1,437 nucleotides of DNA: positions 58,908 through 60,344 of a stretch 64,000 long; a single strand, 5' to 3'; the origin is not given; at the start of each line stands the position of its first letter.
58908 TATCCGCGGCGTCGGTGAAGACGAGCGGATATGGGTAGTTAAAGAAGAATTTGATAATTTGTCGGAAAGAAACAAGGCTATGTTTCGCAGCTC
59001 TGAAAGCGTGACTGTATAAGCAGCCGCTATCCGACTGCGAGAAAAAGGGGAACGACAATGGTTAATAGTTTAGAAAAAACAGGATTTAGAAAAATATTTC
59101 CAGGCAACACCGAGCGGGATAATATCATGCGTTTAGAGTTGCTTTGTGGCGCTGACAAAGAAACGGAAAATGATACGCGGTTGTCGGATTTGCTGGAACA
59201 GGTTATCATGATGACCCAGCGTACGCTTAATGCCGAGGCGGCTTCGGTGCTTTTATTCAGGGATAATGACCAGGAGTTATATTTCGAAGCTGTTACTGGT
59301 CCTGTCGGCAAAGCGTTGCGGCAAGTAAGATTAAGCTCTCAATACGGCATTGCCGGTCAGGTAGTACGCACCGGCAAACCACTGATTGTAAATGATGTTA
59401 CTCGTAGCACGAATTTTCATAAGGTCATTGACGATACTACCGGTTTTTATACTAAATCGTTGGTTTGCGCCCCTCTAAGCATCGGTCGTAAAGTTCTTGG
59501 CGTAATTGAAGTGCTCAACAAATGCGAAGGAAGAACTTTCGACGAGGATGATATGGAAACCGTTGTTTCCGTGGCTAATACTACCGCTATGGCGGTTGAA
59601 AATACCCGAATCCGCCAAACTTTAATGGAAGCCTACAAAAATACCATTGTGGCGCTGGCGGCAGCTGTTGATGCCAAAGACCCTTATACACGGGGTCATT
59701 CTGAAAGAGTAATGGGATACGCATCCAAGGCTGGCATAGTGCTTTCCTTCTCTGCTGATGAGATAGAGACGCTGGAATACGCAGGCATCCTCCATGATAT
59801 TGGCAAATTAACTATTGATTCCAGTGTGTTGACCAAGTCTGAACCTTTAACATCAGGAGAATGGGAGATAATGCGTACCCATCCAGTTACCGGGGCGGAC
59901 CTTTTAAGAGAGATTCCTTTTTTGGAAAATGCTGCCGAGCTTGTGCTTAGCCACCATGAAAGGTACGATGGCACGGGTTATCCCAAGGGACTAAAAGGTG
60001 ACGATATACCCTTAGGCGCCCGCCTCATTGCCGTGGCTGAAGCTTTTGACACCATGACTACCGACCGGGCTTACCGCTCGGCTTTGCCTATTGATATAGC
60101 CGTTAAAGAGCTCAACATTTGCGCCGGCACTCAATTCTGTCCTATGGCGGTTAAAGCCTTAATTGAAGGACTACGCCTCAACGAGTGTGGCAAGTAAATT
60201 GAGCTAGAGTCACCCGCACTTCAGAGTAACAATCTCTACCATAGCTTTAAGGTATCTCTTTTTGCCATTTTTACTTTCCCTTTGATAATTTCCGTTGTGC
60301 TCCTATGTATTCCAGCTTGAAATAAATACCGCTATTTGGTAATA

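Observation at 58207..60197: Sensor-less class III nucleotidyl cyclase paired with a GAF-HD-GYP phosphodiesterase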

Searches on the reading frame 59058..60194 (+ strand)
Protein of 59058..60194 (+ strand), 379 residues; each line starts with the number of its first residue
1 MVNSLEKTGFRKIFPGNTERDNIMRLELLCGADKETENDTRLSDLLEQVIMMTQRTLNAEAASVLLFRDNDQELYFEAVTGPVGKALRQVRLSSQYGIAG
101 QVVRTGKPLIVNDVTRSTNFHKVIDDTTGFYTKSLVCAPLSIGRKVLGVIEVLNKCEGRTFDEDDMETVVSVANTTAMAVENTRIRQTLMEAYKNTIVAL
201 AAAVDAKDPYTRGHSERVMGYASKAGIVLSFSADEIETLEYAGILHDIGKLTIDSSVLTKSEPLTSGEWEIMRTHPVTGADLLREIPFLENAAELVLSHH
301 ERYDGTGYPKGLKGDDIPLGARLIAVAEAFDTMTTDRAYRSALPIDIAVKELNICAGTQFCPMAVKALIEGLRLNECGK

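Call 3: search_protein_families(library=pfam, proteins=[window:59058-60194:+], max_evalue=1)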
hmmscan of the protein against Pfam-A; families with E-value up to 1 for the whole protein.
window:59058-60194:+ (379 aa): 5 families
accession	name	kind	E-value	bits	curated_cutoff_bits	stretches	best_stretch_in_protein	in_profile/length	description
PF13487.12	HD_5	-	2.1e-37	128.9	27.2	1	202-358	5-164/170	HD domain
PF01966.28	HD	-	1.2e-18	67.9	22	1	213-333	3-116/116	HD domain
PF01590.32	GAF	-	1.5e-15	58.3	22.4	1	42-180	2-133/133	GAF domain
PF13185.12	GAF_2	-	1.6e-15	58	28.6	1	42-181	4-136/136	GAF domain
PF13492.12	GAF_3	-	6.8e-12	46.4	27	1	43-182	3-129/129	GAF domain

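Call 4: search_protein_families(library=padloc, proteins=[window:59058-60194:+], max_evalue=1)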
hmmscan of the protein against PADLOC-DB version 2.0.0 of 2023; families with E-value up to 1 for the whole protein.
window:59058-60194:+ (379 aa): 4 families
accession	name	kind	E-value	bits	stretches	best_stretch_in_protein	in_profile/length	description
PDLC01765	Cas3c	-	0.00012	19.1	1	208-309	20-101/612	-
PDLC01254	Cas3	-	0.00032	18.9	1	214-306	12-94/164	CAS-I; effector_G3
PDLC00940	Cas3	-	0.00042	18.6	1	214-305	4-106/178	CRISPR-associated endonuclease Cas3-HD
PDLC01769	Cas3g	-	0.016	11.8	1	183-250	651-698/836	-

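Call 5: search_protein_families(library=ncbifam, proteins=[window:59058-60194:+], max_evalue=1)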
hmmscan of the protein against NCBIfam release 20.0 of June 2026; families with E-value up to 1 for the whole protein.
window:59058-60194:+ (379 aa): 12 families
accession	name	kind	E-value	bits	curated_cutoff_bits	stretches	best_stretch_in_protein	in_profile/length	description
NF053512.1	nitric_RR_NosR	exception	2.7e-38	132.1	400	1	185-371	166-353/422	response regulator c-di-GMP phosphodiesterase, NosR family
NF008283.0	PRK11061.1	equivalog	4.3e-13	48.4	583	1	40-203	16-177/748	phosphoenolpyruvate--protein phosphotransferase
TIGR01817.1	nifA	equivalog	1.5e-11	43.8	528.85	1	37-187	15-163/534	nif-specific transcriptional activator NifA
NF041673.1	transregRamA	equivalog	3.4e-06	26.4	500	1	70-174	36-140/280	acetate metabolism transcriptional regulator RamA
NF038250.1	nitrate_NreA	equivalog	1.1e-05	25.2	175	1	72-150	34-114/142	nitrate respiration regulation accessory nitrate sensor NreA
TIGR00277.1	HDIG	domain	2.5e-05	24.1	27.6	1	236-301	27-83/84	HDIG domain-containing metalloprotein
NF011958.0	PRK15429.1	equivalog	0.00015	20.5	830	1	82-189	245-353/692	formate hydrogenlyase transcriptional activator FlhA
TIGR01596.1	cas3_HD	equivalog_domain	0.0016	18.6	43.45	1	214-305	4-106/178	CRISPR-associated endonuclease Cas3''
NF010007.0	PRK13480.1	equivalog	0.0026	16.9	460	1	161-257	107-204/314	3'-5' exoribonuclease YhaM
TIGR02621.3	cas3_GSU0051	exception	0.029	13.2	400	1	212-250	672-710/854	type I-G CRISPR-associated helicase/endonuclease Cas3g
TIGR03276.1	Phn-HD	hypoth_equivalog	0.072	12.6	214.6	1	236-299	43-98/179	phosphonate degradation HD-domain oxygenase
NF045665.1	NTPtran_DVU1551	equivalog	0.12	11.4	315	0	197-251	204-260/359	DVU_1551 family NTP transferase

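Call 22: search_solved_structures(query=window:59058-60194:+, max_evalue=0.00001, show_alignments=2)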
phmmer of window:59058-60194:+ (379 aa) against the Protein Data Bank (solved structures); distinct sequences matched with E-value up to 0.00001: 24.
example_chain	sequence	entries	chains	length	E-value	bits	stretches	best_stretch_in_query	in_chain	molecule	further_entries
4mcw_A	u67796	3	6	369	1.5e-53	185.6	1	21-366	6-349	Metal dependent phosphohydrolase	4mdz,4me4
5z7c_A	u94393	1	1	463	6.2e-45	157.2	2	188-371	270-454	3'3'-cGAMP-specific phosphodiesterase 3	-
9rbz_A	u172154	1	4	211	6.2e-24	88.2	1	192-356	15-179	HD domain/sensory box protein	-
9rc0_A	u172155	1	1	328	1.3e-23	87.2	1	191-355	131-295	HD domain/sensory box protein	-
4r8z_A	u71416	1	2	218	3.5e-22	82.4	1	196-369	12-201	Cyclic di-GMP phosphodiesterase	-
5w10_A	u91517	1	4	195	3.2e-20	76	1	46-182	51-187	cGMP-specific phosphodiesterase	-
3ibj_A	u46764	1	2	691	8.1e-19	71.4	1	42-180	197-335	cGMP-dependent 3',5'-cyclic phosphodiesterase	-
9lrn_A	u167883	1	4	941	1.9e-18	70.1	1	42-175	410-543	cGMP-dependent 3',5'-cyclic phosphodiesterase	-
1mc0_A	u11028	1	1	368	1e-17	67.7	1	42-180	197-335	3',5'-cyclic nucleotide phosphodiesterase 2A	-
2zmf_A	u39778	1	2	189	8.5e-17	64.7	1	37-179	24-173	cAMP and cAMP-inhibited cGMP 3',5'-cyclic phosphodiesterase 10A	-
3jab_B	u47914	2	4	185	6.6e-16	61.8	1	42-180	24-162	GafB domain of phosphodiesterase 2A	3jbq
9lss_A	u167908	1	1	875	8.7e-16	61.4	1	89-199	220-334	cGMP-specific 3',5'-cyclic phosphodiesterase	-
3bjc_A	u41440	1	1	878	8.8e-16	61.4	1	89-199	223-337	cGMP-specific 3',5'-cyclic phosphodiesterase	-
3lfv_A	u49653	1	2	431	9.8e-16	61.2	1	88-199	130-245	cGMP-specific 3',5'-cyclic phosphodiesterase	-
3mf0_A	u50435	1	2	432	9.9e-16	61.2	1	88-199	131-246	cGMP-specific 3',5'-cyclic phosphodiesterase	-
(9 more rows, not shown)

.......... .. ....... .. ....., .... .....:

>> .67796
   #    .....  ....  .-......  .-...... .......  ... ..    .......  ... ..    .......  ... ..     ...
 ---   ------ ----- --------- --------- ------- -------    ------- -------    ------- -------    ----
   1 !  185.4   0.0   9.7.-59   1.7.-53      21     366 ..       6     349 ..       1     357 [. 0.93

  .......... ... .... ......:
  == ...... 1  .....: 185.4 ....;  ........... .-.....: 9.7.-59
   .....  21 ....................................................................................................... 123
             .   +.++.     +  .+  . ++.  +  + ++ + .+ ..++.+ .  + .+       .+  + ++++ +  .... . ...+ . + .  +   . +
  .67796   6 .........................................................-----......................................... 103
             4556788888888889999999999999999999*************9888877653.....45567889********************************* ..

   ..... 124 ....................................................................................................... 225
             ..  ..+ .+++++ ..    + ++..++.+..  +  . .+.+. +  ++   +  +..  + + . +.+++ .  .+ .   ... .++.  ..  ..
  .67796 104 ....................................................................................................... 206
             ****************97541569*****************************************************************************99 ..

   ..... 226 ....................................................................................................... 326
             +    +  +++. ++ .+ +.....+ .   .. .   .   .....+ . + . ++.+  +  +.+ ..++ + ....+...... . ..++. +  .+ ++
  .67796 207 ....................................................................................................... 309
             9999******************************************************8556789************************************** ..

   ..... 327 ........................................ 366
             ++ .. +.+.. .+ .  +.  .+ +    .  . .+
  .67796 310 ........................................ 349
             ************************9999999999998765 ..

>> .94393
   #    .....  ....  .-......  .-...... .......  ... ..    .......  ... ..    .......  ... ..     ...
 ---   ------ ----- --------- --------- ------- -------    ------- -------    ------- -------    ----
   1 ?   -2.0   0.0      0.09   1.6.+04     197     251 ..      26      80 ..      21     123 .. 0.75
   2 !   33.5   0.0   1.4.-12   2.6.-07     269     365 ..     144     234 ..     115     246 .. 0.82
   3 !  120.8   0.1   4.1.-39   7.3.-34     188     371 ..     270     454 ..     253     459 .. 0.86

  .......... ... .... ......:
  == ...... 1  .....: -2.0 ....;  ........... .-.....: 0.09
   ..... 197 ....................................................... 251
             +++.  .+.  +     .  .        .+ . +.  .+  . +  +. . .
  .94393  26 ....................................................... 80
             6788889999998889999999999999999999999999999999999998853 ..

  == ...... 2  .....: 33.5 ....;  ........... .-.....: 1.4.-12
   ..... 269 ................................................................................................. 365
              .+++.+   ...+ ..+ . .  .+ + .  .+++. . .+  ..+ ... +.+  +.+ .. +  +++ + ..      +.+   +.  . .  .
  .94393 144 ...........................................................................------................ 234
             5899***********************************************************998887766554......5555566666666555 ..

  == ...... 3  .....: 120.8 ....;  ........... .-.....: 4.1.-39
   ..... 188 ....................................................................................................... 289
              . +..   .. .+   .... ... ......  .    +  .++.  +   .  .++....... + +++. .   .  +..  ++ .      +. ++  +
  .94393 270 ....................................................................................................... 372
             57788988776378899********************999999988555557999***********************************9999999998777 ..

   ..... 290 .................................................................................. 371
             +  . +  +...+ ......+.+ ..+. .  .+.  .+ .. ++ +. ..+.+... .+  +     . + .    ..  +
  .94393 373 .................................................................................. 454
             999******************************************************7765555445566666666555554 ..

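Call 67: find_related_loci(query=window:59058-60194:+, collection=metagenome_contigs, flank=4000)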
Query window:59058-60194:+ (379 aa) in metagenome_contigs; peptide patterns used: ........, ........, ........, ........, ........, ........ (x = any residue, [..] = any of these).
218 stretches matched a pattern; 186 encode a relative of the query (tblastn E <= 1e-3); the best 80 are kept; 80 distinct loci.
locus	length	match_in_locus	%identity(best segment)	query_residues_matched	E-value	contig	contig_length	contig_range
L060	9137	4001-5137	82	1-379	0e+0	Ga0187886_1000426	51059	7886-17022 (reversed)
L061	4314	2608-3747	72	1-379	0e+0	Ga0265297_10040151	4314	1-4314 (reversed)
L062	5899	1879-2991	69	1-375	7e-178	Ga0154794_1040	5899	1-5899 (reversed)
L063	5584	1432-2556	66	1-375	1e-176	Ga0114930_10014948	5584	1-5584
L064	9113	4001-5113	66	1-375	5e-172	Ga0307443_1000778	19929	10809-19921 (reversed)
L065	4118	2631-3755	63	1-375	1e-175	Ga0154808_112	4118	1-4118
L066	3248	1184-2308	64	1-375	1e-178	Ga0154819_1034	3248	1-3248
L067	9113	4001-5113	65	1-375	6e-168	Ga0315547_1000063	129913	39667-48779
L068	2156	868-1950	64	15-375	9e-173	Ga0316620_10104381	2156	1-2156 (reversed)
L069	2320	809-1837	66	33-375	2e-163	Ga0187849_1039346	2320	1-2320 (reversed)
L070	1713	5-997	66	45-375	4e-164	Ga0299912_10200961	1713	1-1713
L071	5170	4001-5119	61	1-375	9e-149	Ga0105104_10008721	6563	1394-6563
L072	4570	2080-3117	62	34-379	1e-151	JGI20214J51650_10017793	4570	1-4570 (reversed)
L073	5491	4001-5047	62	27-375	1e-147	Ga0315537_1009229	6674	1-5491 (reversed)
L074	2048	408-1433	61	34-375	2e-157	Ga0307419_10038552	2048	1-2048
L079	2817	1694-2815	57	2-372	2e-146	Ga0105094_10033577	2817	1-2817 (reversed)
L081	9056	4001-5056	52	25-376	2e-123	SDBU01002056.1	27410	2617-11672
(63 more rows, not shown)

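Call 71: search_protein_families(library=pfam, proteins=[L081:3189-3911:+, L081:3911-5086:+, L079:91-1608:+], max_evalue=0.001)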
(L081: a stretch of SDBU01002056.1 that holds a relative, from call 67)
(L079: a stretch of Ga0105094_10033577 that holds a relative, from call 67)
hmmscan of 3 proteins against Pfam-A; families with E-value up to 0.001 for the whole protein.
L081:3189-3911:+ (241 aa): 1 family
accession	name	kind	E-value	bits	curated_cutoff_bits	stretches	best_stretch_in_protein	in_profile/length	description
PF00211.25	Guanylate_cyc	-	7.1e-22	78.3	21.9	1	48-223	7-179/183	Adenylate and Guanylate cyclase catalytic domain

L081:3911-5086:+ (392 aa): 5 families
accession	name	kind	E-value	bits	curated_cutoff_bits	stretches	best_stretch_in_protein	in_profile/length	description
PF13487.12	HD_5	-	1e-37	129.9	27.2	1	205-363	2-163/170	HD domain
PF01966.28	HD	-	1e-20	74.6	22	1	219-339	3-116/116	HD domain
PF13185.12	GAF_2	-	1.4e-19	71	28.6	1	48-186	4-135/136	GAF domain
PF01590.32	GAF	-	7.6e-19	69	22.4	1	49-186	3-133/133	GAF domain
PF13492.12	GAF_3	-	2.7e-14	54.1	27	1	49-188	3-129/129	GAF domain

L079:91-1608:+ (506 aa): 3 families
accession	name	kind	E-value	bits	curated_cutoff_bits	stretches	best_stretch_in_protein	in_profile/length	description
PF18998.6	Flg_new_2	-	1.2e-30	105.7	23.6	2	356-428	1-72/73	Divergent InlB B-repeat domain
PF04773.18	FecR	-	3.6e-09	37.4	24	1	197-297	2-96/97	FecR protein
PF09479.16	Flg_new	-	1.6e-05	25.4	27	0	364-424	8-65/65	Listeria-Bacteroides repeat domain (List_Bact_rpt)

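Call 78: search_protein_families(library=padloc, proteins=[L081:3189-3911:+], max_evalue=0.01)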
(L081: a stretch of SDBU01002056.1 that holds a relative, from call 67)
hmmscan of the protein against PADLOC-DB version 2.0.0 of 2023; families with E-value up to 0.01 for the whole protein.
L081:3189-3911:+ (241 aa): 10 families
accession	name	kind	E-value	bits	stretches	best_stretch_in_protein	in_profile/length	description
PDLC00734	PycC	-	9.4e-22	75.6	1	43-180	183-320/374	Pycsar cyclase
PDLC02367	PycC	-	4.3e-17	60.3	1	49-202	43-195/226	-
PDLC00766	PycC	-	6.3e-12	43.4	1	49-202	43-198/232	Pycsar cyclase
PDLC00765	PycC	-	4.9e-11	40.3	1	51-203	259-416/477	Pycsar cyclase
PDLC02368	PycC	-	9.9e-10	36.4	1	49-184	44-182/234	-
PDLC02369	PycC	-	4.9e-08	30.8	1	47-190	44-182/248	-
PDLC02366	PycC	-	1.3e-05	22.4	1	104-183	106-186/486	-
PDLC02370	PycC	-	8.2e-05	20.1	1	51-185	83-224/340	-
PDLC00762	PycC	-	0.00039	17.4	0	129-183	136-191/508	Pycsar cyclase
PDLC00763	PycC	-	0.00093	16.6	1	48-197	52-205/268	Pycsar cyclase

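Call 80: find_homologous_proteins(query=L081:3911-5086:+, max_evalue=1e-30)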
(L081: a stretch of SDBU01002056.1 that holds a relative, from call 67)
Query L081:3911-5086:+ (392 aa): 7520 proteins with E <= 1e-30 among 8000 candidates; the best 120 are listed.
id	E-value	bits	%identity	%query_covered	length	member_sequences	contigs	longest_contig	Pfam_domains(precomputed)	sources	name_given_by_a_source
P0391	1.1e-241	819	95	100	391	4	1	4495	PF13185.13,PF13487.13,PF01966.29,PF01590.33,PF13492.13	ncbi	-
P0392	1.4e-213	727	85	100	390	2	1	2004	PF13185.13,PF13487.13,PF01966.29,PF01590.33,PF13492.13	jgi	jgi:HD-GYP domain-containing protein (c-di-GMP phosphodiesterase class II)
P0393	3.4e-211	719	84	100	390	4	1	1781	PF13185.13,PF13487.13,PF01966.29,PF01590.33,PF13492.13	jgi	-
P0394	2.6e-202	690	82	98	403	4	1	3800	PF13185.13,PF13487.13,PF01966.29,PF01590.33,PF13492.13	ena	-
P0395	4.7e-190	649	78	95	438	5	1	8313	PF13185.13,PF13487.13,PF01966.29,PF01590.33,PF13492.13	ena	-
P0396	2.0e-183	628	73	99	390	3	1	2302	PF13185.13,PF13487.13,PF01966.29,PF01590.33,PF13492.13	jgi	-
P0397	1.7e-179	615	72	99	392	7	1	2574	PF13185.13,PF13487.13,PF01966.29,PF01590.33,PF13492.13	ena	-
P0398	1.2e-177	609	73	97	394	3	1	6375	PF13185.13,PF13487.13,PF01966.29,PF01590.33,PF13492.13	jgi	-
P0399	7.5e-176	603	71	99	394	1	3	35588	PF13185.13,PF13487.13,PF01966.29,PF01590.33,PF13492.13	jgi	-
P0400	6.7e-170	583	72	95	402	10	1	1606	PF13185.13,PF13487.13,PF01966.29,PF01590.33,PF13492.13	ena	-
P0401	2.0e-167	575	72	94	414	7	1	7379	PF13185.13,PF13487.13,PF01966.29,PF01590.33,PF13492.13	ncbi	-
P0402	1.7e-165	569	69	94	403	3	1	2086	PF13185.13,PF13487.13,PF01966.29,PF01590.33,PF13492.13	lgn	-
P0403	2.1e-164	565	68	98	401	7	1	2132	PF13185.13,PF13487.13,PF01966.29,PF01590.33,PF13492.13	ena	-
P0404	1.1e-163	563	68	98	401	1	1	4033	PF13185.13,PF13487.13,PF01966.29,PF01590.33,PF13492.13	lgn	-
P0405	3.9e-162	558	69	96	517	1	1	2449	PF13185.13,PF13487.13,PF01966.29,PF01590.33,PF13492.13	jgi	-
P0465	3.2e-145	502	61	94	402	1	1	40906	PF13185.13,PF13487.13,PF01966.29,PF01590.33,PF13492.13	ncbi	ncbi:HD-GYP domain-containing protein [Chloroflexota bacterium]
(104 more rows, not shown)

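Call 81: find_encoding_contigs(protein=P0399, flank=4000, max_places=3)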
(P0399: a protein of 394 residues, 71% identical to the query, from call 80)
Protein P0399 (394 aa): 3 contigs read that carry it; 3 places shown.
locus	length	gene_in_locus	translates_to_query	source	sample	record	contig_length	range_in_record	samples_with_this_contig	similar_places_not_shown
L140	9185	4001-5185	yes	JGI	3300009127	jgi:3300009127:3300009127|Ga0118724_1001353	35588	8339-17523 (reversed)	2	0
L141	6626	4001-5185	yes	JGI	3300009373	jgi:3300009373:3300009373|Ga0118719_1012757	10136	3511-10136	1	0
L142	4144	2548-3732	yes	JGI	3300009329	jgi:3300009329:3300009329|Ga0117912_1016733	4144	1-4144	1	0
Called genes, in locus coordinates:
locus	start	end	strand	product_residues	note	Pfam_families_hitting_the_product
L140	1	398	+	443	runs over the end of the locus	PF13559:DUF4129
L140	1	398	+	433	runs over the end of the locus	PF13559:DUF4129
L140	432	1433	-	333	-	PF01370:Epimerase, PF13460:NAD_binding_10 (weak), PF16363:GDP_Man_Dehyd (weak)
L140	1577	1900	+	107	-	-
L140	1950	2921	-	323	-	PF00365:PFK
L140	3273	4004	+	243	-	PF00211:Guanylate_cyc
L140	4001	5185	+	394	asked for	PF01590:GAF, PF13185:GAF_2, PF13492:GAF_3, PF13487:HD_5, PF01966:HD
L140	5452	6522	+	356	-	PF00795:CN_hydrolase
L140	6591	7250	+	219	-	PF00857:Isochorismatase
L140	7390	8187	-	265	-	PF12679:ABC2_membrane_2, PF12730:ABC2_membrane_4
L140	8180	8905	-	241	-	PF00005:ABC_tran, PF13304:AAA_21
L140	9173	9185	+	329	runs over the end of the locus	PF10017:Methyltransf_33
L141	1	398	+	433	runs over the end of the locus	PF13559:DUF4129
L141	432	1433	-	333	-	PF01370:Epimerase, PF13460:NAD_binding_10 (weak), PF16363:GDP_Man_Dehyd (weak)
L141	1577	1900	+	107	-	-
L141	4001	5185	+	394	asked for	PF01590:GAF, PF13185:GAF_2, PF13492:GAF_3, PF13487:HD_5, PF01966:HD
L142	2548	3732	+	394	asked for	PF01590:GAF, PF13185:GAF_2, PF13492:GAF_3, PF13487:HD_5, PF01966:HD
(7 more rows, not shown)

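Call 82: find_encoding_contigs(protein=P0465, flank=4000, max_places=3)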
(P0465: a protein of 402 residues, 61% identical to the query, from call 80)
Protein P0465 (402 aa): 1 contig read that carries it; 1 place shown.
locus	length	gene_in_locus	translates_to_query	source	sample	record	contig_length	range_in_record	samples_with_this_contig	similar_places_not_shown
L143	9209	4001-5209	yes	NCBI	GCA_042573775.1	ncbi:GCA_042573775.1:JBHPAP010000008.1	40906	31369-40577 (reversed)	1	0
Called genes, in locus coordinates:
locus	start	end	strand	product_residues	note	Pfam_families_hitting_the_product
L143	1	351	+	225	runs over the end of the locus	PF00211:Guanylate_cyc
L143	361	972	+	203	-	PF04542:Sigma70_r2, PF08281:Sigma70_r4_2, PF04545:Sigma70_r4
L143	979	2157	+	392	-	PF04773:FecR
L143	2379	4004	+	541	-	-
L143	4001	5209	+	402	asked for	PF01590:GAF, PF13185:GAF_2, PF13492:GAF_3, PF13487:HD_5, PF01966:HD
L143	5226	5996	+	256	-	PF23023:Anti-Pycsar_Apyc1, PF12706:Lactamase_B_2, PF02112:PDEase_II (weak)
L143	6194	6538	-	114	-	PF07883:Cupin_2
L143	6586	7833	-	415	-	PF00557:Peptidase_M24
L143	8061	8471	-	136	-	PF01243:PNPOx_N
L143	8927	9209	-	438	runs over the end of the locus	PF06245:DUF1015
